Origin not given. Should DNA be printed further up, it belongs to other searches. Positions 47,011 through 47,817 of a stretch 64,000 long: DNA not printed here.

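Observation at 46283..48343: Tightly packed four-gene operon of unknowns ending in an RHH regulator, next to the giant Cys-rich protein gene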

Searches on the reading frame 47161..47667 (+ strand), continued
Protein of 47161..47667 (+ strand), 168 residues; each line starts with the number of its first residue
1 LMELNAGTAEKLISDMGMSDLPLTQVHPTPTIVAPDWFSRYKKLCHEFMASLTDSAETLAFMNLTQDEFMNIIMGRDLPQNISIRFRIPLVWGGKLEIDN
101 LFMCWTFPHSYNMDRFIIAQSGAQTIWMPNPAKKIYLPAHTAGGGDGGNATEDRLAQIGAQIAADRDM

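Call 69: search_dna_similar(query=L095:5407-6444:+, collection=plasmids, mode=protein, max_rows=14, rows=spread)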
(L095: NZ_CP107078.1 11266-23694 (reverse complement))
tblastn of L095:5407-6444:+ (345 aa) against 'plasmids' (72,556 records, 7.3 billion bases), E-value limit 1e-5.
Records with a match: 463; places in all: 466; records where one place covers at least 80% of the query: 443.
Best place of each record, by identity: >=99% 1; 80-90% 2; 60-80% 446; <60% 14.
By first word of the organism name: Enterobacter 253; Salmonella 59; Klebsiella 36; Escherichia 34; Citrobacter 31; Pantoea 14; Leclercia 9; Cytobacillus 5; Raoultella 4; Serratia 4; and 13 more.
By predicted mobility (MOB-suite, as given by PLSDB): conjugative 434; non-mobilizable 28; mobilizable 1.
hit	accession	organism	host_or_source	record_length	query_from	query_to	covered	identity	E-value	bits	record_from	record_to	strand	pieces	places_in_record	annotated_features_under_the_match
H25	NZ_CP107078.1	Kosakonia cowanii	pure culture,soil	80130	17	345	95%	100.0%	0e+0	673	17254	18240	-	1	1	HNH endonuclease signature motif containing protein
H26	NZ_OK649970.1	Citrobacter freundii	-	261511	18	345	95%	77.4%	9e-169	528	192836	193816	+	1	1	HNH endonuclease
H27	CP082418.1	Salmonella enterica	animal-swine-market swine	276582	18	345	95%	77.4%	9e-169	528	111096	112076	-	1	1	HNH endonuclease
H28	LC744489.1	Escherichia coli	-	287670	18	345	95%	77.4%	9e-169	528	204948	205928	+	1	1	hypothetical protein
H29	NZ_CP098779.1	Enterobacter hormaechei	Homo sapiens,mixed culture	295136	18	345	95%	77.4%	9e-169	528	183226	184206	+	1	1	HNH endonuclease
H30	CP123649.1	Salmonella enterica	Pork chop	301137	18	345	95%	77.4%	9e-169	528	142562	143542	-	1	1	HNH endonuclease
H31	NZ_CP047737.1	Enterobacter hormaechei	urine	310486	18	345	95%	77.4%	9e-169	528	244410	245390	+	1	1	HNH endonuclease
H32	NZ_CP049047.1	Enterobacter hormaechei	Homo sapiens,single culture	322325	18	345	95%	77.4%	9e-169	528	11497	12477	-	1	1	HNH endonuclease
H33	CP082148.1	Enterobacter cloacae complex sp.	Homo sapiens,Pure culture,blood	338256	18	345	95%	77.4%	9e-169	528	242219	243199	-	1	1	HNH endonuclease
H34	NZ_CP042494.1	Leclercia adecarboxylata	Whole organism,Shower 2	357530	18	345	95%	77.4%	9e-169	528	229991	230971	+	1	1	HNH endonuclease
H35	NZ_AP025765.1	Enterobacter hormaechei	Homo sapiens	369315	18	345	95%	77.4%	9e-169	528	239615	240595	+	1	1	HNH endonuclease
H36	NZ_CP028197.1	Salmonella enterica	-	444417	18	345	95%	77.4%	9e-169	528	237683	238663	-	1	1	HNH endonuclease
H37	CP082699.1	Salmonella enterica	Chicken Wings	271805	18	345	95%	77.1%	3e-167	523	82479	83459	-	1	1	none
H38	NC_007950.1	Polaromonas sp. JS666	-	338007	231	312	24%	37.2%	5e-6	56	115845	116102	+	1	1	HNH endonuclease signature motif containing protein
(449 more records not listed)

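Call 71: get_annotated_region(hit=H29, flank=5000)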
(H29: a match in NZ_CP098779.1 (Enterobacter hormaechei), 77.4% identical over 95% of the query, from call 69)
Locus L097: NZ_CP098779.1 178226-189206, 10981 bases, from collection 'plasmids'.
description: Enterobacter hormaechei strain YQ13422hy plasmid pYQ13422-1, complete sequence
organism: Enterobacter hormaechei (NCBI taxid 158836)
taxonomy: Bacteria; Pseudomonadota; Gammaproteobacteria; Enterobacterales; Enterobacteriaceae; Enterobacter; Enterobacter hormaechei
host: -; source: Homo sapiens,mixed culture; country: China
typing (MOB-suite, as given by PLSDB): conjugative; replicon IncHI2A,rep_cluster_1088; relaxase MOBH; mating-pair formation MPF_F
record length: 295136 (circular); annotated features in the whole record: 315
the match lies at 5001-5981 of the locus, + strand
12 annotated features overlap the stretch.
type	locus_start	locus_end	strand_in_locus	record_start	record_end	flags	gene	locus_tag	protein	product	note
CDS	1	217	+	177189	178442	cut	umuC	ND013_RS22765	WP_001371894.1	translesion error-prone DNA polymerase V subunit UmuC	GO:0006281 - DNA repair [Evidence IEA]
CDS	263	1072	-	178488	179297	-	-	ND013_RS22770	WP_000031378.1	DsbA family protein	-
CDS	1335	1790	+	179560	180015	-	-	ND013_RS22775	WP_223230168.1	hypothetical protein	-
CDS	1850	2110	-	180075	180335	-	-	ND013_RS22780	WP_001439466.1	hypothetical protein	-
CDS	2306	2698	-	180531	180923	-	-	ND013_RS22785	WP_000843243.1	hypothetical protein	-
CDS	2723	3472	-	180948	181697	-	-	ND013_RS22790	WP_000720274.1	thioredoxin fold domain-containing protein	-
CDS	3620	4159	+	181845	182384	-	-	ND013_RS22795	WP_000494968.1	lytic transglycosylase domain-containing protein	-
CDS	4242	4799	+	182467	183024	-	-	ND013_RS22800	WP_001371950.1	HAD domain-containing protein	-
CDS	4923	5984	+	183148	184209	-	-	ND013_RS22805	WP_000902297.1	HNH endonuclease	-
CDS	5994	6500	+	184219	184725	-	-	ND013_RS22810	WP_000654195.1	YrhA family protein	-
CDS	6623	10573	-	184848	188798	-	-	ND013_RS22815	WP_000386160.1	conjugal transfer protein TraG N-terminal domain-containing protein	-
CDS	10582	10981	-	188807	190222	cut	trhH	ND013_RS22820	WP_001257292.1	IncHI-type conjugal transfer protein TrhH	-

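Call 79: find_encoding_contigs(protein=P0389, flank=6000, max_places=2)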
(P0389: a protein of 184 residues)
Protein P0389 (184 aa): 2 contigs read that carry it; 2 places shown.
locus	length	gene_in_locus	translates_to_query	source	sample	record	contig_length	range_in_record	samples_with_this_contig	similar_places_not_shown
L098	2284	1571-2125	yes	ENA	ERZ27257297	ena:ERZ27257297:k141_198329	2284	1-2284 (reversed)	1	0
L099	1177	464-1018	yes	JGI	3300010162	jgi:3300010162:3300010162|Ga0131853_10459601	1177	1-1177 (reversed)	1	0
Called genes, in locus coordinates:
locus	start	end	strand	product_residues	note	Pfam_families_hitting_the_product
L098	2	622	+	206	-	?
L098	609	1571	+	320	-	-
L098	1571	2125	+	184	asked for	-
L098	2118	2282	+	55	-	?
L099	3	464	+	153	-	?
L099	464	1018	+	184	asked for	-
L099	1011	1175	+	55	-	?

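Call 80: find_encoding_contigs(protein=P0411, flank=6000, max_places=2)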
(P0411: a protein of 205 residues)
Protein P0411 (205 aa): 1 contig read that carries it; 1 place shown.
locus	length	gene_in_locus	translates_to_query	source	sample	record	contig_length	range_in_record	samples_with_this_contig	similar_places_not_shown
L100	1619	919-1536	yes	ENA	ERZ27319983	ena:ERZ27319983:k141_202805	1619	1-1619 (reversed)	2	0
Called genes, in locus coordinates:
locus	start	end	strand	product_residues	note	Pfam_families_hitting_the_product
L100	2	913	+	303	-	?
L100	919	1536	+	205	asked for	-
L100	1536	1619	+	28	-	?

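Call 82: fold_search(model_id=the predicted structure, library=pdb)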
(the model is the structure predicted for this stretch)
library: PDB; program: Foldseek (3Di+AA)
matches with E <= 10: 69; with E <= 0.001: 0
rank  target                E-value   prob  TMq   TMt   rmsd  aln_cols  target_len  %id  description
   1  9sit_A                4.0e-01  0.11  0.23  0.12  22.5       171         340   10  Type I-F_HNH variant Cascade bound to dsDNA, HNH domain in inwards position (released 2026-02-18)
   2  8u8u_E                4.5e-01  0.08  0.18  0.04  12.4        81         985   17  Cryo-EM Structure of Cognate Substrate ATP Bound in the Entry Site (ES) of Human Mitochondrial Transcription Elongatio (released 2024-09-04)
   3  8w1p_G                5.1e-01  0.09  0.22  0.12  22.7       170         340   10  Structure of Selenomonas sp. Cascade (SsCascade) (released 2024-08-07)
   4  9mn8_E                5.4e-01  0.08  0.17  0.04  12.2        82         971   16  Structure of the human mitochondrial transcription initiation transitional complex, TC8 (released 2025-08-06)
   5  9sjm_A                6.1e-01  0.33  0.22  0.12   7.0        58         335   17  Type I-F_HNH variant Cascade target-free RNP, HNH domain in inwards position (released 2026-02-04)
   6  7pzr                  6.1e-01  0.06  0.15  0.04  11.7        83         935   16  Cryo-EM structure of POLRMT in free form. (released 2022-11-16)
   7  9shx_A                6.5e-01  0.12  0.23  0.12  14.4       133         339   14  Type I-F_HNH variant Cascade bound to dsDNA, HNH domain in middle position (released 2026-02-04)
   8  9siu_A                6.9e-01  0.20  0.25  0.14  10.0       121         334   12  Type I-F_HNH variant Cascade bound to dsDNA, HNH domain in outwards position (released 2026-02-18)
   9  7zc4                  7.8e-01  0.03  0.17  0.05  11.5        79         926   15  Cryo-EM structure of POLRMT mutant. (released 2023-02-01)
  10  8ydb_J                8.3e-01  0.25  0.23  0.12   7.4        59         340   19  Type I-FHNH Cascade-dsDNA intermediate complex (released 2024-07-31)
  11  9gzm_A                8.3e-01  0.04  0.16  0.04  12.3        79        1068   14  Cryo-EM structure of the human mitochondrial RNA polymerase transcription initiation complex (POLRMT/TFAM/TFB2M/DNA/RN (released 2025-07-30)
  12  7pzp_B                8.9e-01  0.05  0.16  0.04  11.2        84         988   14  Mitochondrial DNA dependent RNA polymerase homodimer. (released 2022-09-28)
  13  3spa_A                9.4e-01  0.03  0.15  0.04  12.4        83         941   13  Crystal Structure of Human Mitochondrial RNA Polymerase (released 2011-09-28)
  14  9sjo_A                1.0e+00  0.07  0.22  0.13  23.1       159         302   11  Type I-F_HNH variant Cascade target-free RNP, HNH domain in middle position (released 2026-02-04)
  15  9mn6_E                1.1e+00  0.03  0.17  0.04  11.5        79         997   15  Structure of the human mitochondrial late-stage transcription initiation complex, IC8 (released 2025-08-06)
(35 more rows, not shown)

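Call 91: get_annotated_region(hit=H14, flank=2500)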
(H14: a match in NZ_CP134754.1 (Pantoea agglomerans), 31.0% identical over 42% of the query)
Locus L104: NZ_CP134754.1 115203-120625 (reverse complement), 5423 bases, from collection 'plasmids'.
description: Pantoea agglomerans strain AR5 plasmid pAR5_A, complete sequence
organism: Pantoea agglomerans (NCBI taxid 549)
taxonomy: Bacteria; Pseudomonadota; Gammaproteobacteria; Enterobacterales; Erwiniaceae; Pantoea; Pantoea agglomerans
host: -; source: Allium cepa,cell culture,bulb [BTO:0000159]; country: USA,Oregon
typing (MOB-suite, as given by PLSDB): non-mobilizable; replicon rep_cluster_1232
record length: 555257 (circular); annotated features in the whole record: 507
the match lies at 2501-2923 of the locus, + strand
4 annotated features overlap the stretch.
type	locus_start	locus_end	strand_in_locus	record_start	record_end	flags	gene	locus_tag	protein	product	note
CDS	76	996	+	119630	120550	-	-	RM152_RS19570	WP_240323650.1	LysR substrate-binding domain-containing protein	-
CDS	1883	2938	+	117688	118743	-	-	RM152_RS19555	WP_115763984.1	HNH endonuclease signature motif containing protein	-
CDS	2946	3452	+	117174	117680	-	-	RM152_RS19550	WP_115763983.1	YrhA family protein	-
CDS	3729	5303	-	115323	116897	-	-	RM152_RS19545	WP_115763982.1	methyl-accepting chemotaxis protein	GO:0007165 - signal transduction [Evidence IEA]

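Call 92: get_annotated_region(hit=H38, flank=2500)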
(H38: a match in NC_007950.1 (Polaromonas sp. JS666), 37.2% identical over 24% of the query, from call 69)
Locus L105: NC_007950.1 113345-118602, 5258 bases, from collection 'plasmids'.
description: Polaromonas sp. JS666 plasmid 2, complete sequence
organism: Polaromonas sp. JS666 (NCBI taxid 296591)
taxonomy: Bacteria; Pseudomonadota; Betaproteobacteria; Burkholderiales; Comamonadaceae; Polaromonas; Polaromonas sp. JS666
host: -; source: -; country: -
typing (MOB-suite, as given by PLSDB): conjugative; replicon rep_cluster_7; relaxase MOBH; mating-pair formation MPF_T
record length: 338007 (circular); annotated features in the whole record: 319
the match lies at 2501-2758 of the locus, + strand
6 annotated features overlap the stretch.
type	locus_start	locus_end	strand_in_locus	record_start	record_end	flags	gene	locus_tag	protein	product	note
CDS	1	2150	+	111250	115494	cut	-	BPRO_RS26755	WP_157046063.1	AAA domain-containing protein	-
CDS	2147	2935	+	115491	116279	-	-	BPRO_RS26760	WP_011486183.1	HNH endonuclease signature motif containing protein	-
CDS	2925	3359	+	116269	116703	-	-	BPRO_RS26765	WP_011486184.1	YrhA family protein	-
CDS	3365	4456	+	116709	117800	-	-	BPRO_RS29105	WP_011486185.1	hypothetical protein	-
CDS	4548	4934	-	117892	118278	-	-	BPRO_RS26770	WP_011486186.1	HepT-like ribonuclease domain-containing protein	-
CDS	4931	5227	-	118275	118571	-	-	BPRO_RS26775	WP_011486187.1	nucleotidyltransferase family protein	-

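Call 102: search_protein_families(library=pfam, proteins=[L097:4923-5981:+, L105:2147-2932:+, L104:1883-2935:+], max_evalue=0.01)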
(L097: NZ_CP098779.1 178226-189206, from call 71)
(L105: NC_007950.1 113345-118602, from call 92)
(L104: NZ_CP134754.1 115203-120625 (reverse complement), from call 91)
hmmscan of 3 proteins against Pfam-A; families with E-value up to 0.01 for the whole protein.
L097:4923-5981:+ (353 aa): 1 family
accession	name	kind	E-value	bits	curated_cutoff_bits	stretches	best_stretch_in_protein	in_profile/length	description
PF01844.29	HNH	-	4.6e-06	27.1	21.4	1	288-311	13-36/47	HNH endonuclease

L105:2147-2932:+ (262 aa): 0 families

L104:1883-2935:+ (351 aa): 1 family
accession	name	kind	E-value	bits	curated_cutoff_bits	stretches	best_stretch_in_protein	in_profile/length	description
PF01844.29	HNH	-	0.00055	20.5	21.4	1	285-309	12-36/47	HNH endonuclease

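Call 105: search_dna_similar(query=window:47164-47664:+, collection=plasmids, mode=protein, max_evalue=0.01, max_rows=6)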
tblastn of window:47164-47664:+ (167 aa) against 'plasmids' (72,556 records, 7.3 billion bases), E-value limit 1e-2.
No match.

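Call 106: search_dna_similar(query=window:47164-47664:+, collection=phages, mode=protein, max_evalue=0.01, max_rows=6)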
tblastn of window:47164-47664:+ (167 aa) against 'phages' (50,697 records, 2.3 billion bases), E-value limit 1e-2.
No match.
